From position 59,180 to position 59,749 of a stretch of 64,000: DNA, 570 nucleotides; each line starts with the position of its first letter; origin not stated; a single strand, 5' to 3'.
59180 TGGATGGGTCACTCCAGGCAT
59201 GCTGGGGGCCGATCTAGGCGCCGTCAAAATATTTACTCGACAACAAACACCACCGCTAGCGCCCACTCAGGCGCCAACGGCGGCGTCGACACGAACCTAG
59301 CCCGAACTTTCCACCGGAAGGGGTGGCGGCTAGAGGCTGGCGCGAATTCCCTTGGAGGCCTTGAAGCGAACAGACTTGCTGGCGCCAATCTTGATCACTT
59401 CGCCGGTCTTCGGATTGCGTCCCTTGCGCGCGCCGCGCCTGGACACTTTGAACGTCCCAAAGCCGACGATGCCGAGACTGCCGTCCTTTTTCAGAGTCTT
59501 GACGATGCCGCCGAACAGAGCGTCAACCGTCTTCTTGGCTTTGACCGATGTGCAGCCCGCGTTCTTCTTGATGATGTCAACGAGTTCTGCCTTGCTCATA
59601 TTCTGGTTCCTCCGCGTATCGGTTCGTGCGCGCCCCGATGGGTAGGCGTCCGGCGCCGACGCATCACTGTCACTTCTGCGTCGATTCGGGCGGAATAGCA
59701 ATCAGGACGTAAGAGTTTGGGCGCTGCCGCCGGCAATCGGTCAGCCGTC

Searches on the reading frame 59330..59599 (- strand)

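Call 44: search_protein_families(library=pfam, proteins=[window:59330-59599:-], max_evalue=0.001)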
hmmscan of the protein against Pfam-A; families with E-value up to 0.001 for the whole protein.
window:59330-59599:- (89 aa): 1 family
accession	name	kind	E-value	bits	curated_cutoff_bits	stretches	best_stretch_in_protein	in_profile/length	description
PF00216.26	Bac_DNA_binding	-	7.2e-28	97.1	22.4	1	1-87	1-87/90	Bacterial DNA-binding protein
